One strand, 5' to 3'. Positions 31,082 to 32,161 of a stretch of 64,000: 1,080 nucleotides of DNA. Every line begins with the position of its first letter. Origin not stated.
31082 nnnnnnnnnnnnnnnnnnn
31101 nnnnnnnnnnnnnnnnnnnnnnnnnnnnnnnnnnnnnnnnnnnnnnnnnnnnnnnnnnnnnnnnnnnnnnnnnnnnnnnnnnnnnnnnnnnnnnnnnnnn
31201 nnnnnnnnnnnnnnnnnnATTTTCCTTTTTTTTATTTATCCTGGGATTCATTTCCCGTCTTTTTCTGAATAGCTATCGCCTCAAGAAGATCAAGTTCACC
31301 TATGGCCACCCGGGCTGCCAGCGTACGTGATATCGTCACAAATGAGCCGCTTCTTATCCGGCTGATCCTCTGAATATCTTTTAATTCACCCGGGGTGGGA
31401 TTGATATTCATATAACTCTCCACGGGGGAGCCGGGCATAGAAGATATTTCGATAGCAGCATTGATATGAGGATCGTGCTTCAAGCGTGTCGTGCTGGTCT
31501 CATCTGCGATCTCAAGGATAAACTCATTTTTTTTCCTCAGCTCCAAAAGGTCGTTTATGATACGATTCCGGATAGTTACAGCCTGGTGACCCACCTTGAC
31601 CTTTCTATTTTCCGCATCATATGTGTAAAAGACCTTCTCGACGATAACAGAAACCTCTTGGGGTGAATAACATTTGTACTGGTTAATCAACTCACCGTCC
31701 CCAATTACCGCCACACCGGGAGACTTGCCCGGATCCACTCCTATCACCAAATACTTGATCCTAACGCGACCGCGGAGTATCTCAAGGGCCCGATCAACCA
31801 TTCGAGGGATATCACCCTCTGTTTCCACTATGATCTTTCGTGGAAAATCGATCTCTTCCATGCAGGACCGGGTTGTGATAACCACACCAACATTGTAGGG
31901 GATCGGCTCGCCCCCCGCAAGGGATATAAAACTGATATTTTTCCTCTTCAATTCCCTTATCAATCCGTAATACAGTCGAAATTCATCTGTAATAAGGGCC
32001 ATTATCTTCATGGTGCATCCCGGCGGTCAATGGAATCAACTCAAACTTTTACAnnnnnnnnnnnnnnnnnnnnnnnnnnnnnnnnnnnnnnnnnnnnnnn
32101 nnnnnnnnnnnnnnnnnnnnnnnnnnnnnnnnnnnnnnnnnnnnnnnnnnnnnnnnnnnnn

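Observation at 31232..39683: PA14 adhesin, a 66-aa-repeat paralog and an RNase-H-fold gene form one unit, and the adhesin's cytoplasmic tail ends in a half-copy of the repeat motif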

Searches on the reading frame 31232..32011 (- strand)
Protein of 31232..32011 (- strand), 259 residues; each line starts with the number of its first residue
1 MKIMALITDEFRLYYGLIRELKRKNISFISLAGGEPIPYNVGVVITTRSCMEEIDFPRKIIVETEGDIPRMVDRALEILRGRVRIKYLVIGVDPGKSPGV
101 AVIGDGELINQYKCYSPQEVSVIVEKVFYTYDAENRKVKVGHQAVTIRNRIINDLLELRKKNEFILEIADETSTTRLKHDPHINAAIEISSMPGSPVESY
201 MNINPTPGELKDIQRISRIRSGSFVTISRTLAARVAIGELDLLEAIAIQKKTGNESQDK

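Call 8: search_protein_families(library=pfam, proteins=[window:31232-32011:-], max_evalue=0.01)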
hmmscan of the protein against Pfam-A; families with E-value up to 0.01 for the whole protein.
window:31232-32011:- (259 aa): 0 families

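Call 29: search_protein_families(library=ncbifam, proteins=[window:31232-32011:-], max_evalue=1)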
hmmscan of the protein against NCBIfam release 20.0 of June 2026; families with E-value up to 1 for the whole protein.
window:31232-32011:- (259 aa): 0 families

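Call 30: search_solved_structures(query=window:31232-32011:-, max_evalue=10)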
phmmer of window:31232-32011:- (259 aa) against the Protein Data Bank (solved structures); distinct sequences matched with E-value up to 10: 1.
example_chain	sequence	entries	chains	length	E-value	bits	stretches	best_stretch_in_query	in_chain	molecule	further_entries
5owv_A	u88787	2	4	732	0.36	13.6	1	118-178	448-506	GTP-binding protein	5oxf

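Call 53: search_protein_families(library=pfam, proteins=[window:31232-32011:-], max_evalue=10)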
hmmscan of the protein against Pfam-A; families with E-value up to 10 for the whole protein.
window:31232-32011:- (259 aa): 3 families
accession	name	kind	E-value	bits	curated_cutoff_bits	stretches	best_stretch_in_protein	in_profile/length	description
PF04312.18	DUF460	-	0.013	15.6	28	1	83-109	27-54/135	Protein of unknown function (DUF460)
PF04055.27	Radical_SAM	-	0.06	13.9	29.5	1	17-93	36-110/166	Radical SAM superfamily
PF13915.11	DUF4210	-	0.11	13.3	21.2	1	100-138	28-64/73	Domain of unknown function (DUF4210)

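Call 63: find_homologous_proteins(query=window:31232-32011:-)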
Query window:31232-32011:- (259 aa): 87 proteins with E <= 0.001 among 1238 candidates.
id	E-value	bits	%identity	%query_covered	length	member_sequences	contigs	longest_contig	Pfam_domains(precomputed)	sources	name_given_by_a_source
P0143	4.4e-163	559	100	100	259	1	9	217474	-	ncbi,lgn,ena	-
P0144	2.9e-132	458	82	99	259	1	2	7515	-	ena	-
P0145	7.3e-123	427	77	98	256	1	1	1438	-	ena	-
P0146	3.5e-96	340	62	98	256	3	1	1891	-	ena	-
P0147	4.9e-96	339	63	98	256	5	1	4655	-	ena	-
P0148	6.4e-94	332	62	97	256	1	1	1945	-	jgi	-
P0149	9.0e-94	332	61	98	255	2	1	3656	-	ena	-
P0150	3.8e-92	326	62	97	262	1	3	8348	-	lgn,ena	-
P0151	9.7e-91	322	61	97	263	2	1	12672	-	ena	-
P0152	1.2e-84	302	57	97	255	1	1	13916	-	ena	-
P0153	1.7e-79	285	54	99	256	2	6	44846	-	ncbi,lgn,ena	-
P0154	1.9e-79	285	78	66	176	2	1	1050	-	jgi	jgi:hypothetical protein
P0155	3.1e-56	209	47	96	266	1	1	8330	-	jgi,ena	-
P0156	4.0e-56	208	45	96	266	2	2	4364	-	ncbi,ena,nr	ncbi:MAG: hypothetical protein KAJ51_12255 [Thermoplasmata archaeon]|nr:hypothetical protein [Thermo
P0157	6.4e-54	201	44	97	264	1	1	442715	-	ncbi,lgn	-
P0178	1.1e-43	168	41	98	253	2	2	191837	-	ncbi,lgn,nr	ncbi:MAG: hypothetical protein NT131_06810 [Methanomassiliicoccales archaeon]|nr:hypothetical protei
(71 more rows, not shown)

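Call 64: find_encoding_contigs(protein=P0157, flank=10000, max_places=1)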
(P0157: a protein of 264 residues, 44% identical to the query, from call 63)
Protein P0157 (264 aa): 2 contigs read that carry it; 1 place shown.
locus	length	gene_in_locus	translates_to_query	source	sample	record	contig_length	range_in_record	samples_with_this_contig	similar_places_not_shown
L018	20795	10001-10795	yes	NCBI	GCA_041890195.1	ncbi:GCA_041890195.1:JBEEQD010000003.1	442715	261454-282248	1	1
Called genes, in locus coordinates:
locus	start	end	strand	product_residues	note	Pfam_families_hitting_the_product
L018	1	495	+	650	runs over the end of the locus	-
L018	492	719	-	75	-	-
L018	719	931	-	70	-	-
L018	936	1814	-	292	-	PF01937:ARMT1-like_dom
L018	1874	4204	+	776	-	PF13620:CarboxypepD_reg (weak), PF13231:PMT_2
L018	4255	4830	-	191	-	-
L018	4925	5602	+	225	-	PF00149:Metallophos, PF12850:Metallophos_2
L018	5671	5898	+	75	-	-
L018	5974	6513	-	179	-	PF01928:CYTH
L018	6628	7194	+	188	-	-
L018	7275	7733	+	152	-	PF00731:AIRC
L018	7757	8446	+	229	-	PF00730:HhH-GPD, PF00633:HHH (faint)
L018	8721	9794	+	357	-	PF04055:Radical_SAM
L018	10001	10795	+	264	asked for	-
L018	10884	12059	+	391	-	PF17835:NOG1_N, PF01926:MMR_HSR1, PF02421:FeoB_N, PF06858:NOG1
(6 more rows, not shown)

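Call 65: find_encoding_contigs(protein=P0178, flank=10000, max_places=1)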
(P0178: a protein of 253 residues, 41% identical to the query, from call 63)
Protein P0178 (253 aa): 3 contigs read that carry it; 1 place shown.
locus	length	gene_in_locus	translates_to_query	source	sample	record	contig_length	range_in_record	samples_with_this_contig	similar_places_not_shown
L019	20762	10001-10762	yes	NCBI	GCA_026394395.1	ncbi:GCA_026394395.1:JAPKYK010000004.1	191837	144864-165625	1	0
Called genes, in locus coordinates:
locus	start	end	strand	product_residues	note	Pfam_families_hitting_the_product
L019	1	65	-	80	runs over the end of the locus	-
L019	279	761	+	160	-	PF26602:HVO_2718_N, PF24250:HVO_2718 (weak), PF12844:HTH_19 (weak), PF01381:HTH_3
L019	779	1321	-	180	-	PF09999:DUF2240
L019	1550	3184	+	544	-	PF00118:Cpn60_TCP1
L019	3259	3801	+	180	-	PF01025:GrpE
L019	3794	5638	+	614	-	PF00012:HSP70, PF06723:MreB_Mbl, PF00012:HSP70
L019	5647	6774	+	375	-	PF00226:DnaJ, PF01556:DnaJ_C, PF00684:DnaJ_CXXCXGXG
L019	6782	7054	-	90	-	PF06961:DUF1294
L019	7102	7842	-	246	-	PF01163:RIO1, PF19974:TCAD9 (weak)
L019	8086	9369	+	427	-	PF01306:LacY_symp (weak), PF07690:MFS_1, PF12832:MFS_1_like, PF13347:MFS_2 (weak), PF07690:MFS_1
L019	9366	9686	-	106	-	-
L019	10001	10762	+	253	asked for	-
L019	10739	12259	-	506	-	PF02885:Glycos_trans_3N, PF00591:Glycos_transf_3, PF07831:PYNP_C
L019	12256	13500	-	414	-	PF02788:RuBisCO_large_N, PF00016:RuBisCO_large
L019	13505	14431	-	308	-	PF01008:IF-2B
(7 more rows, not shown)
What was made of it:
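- On Three-gene operon adhesin-p620-p259: Homologues at 41-44% identity lie in unrelated contexts (calls 64, 65)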

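Call 73: predict_structure(alignment_id=A6)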
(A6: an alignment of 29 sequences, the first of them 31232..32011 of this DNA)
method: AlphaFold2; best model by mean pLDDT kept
length: 259 residues; sequences in the alignment: 29
mean_pLDDT: 90.2   pTM: 0.65
mean pLDDT of the five models: 90.2, 90.2, 89.3, 89.3, 88.8
residues with pLDDT >= 90: 197; 70-90: 44; 50-70: 11; < 50: 7
segments of 3 or more residues with pLDDT < 50: 177-179, 257-259
pLDDT, mean of each block of 10 residues (from residue 1): 93 97 96 91 96 91 94 88 81 94 90 93 91 94 94 97 95 57 84 95 95 95 93 95 94 60
secondary structure, 60 per line:
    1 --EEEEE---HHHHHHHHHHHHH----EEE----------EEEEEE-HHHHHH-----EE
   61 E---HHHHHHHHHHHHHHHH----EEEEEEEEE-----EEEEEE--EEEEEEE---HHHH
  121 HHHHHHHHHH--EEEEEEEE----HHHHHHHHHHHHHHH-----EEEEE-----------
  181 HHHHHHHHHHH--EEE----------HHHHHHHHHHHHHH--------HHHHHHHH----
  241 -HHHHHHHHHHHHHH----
elements in order: E3-7 H11-23 E28-30 E41-46 H48-53 E59-61 H65-80 E85-93 E99-104 E107-113 H117-130 E133-140 H145-159 E165-169 H181-191 E194-196 H207-220 H229-236 H242-255

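Call 76: fold_search(model_id=the predicted structure, library=pdb)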
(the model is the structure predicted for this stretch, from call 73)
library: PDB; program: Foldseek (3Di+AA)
matches with E <= 10: 1400; with E <= 0.001: 2
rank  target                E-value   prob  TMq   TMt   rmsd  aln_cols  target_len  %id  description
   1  9nhd_A                1.9e-04  0.99  0.25  0.13  10.2       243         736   11  Cryo-EM structure of SIWI-piRNA-target(49-nt)-GTSF1-Maelstrom complex (conformation 2) (released 2025-09-17)
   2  5xq2_A                3.1e-04  0.97  0.25  0.13  11.4       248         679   10  Crystal structure of T. thermophilus Argonaute protein complexed with a bulge 5A6 on the guide strand (released 2017-10-04)
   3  8wt6_A                1.1e-03  1.00  0.33  0.28  12.2       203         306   13  Cryo-EM structure of the IS621 recombinase in complex with bridge RNA, donor DNA, and target DNA in the pre-strand exc (released 2024-06-26)
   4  9qcc_N                1.3e-03  0.87  0.22  0.14  13.4       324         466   10  Activated XauSPARDA filament assembly with bound dsDNA substrate (released 2025-12-17)
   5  9vx6_O                2.4e-03  0.77  0.22  0.15  13.2       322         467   11  Helical structure of gRNA-tDNA SPARDA complex (released 2026-01-14)
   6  4d4i                  2.7e-03  0.77  0.21  0.12  15.3       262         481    9  Understanding bi-specificity of A-domains (released 2015-07-01)
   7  8wt6_C                3.0e-03  0.98  0.29  0.25  12.8       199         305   14  Cryo-EM structure of the IS621 recombinase in complex with bridge RNA, donor DNA, and target DNA in the pre-strand exc (released 2024-06-26)
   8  9vx6_U                3.0e-03  0.84  0.23  0.15  12.6       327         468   11  Helical structure of gRNA-tDNA SPARDA complex (released 2026-01-14)
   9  9qcc_F                3.6e-03  0.72  0.22  0.14  13.4       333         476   10  Activated XauSPARDA filament assembly with bound dsDNA substrate (released 2025-12-17)
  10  9t56_A                4.4e-03  0.93  0.28  0.23  11.8       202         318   13  Cryo-EM structure of ISCro4-DBL-TBL-tDNA-dDNA synaptic complex (released 2026-02-18)
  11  8wt9_A                4.6e-03  0.96  0.29  0.25  12.8       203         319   15  Cryo-EM structure of the IS621 recombinase in complex with bridge RNA, donor DNA, and target DNA in the post-strand ex (released 2024-06-26)
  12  5g5s                  4.6e-03  0.80  0.24  0.13   9.9       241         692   11  Structure of the Argonaute protein from Methanocaldcoccus janaschii (released 2017-02-08)
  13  7sva_A                4.6e-03  0.75  0.25  0.12  12.1       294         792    7  Cryo-EM structure of Arabidopsis Ago10-guide RNA complex (released 2022-11-23)
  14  9vwv                  6.7e-03  0.14  0.10  0.05  21.2       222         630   11  Crystal structure of AetF-S523A in complex with FAD and L-tryptophan (released 2025-12-10)
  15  6qnq_2I               7.2e-03  1.00  0.28  0.54   4.6       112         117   14  70S ribosome initiation complex (IC) with experimentally assigned potassium ions (released 2019-06-19)
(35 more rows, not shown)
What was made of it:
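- On RNase-H-like fold (p259): calls 73, 76: pLDDT 90; top Foldseek matches are PIWI, IS621 RuvC-like and integrase.
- Closest known: DUF460 / RuvC-YqgF-type RNase-H-fold proteins. Same: The AF2 model (pLDDT 90) matches Argonaute PIWI, IS110/IS621 RuvC-like and integrase cores (calls 73, 76).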
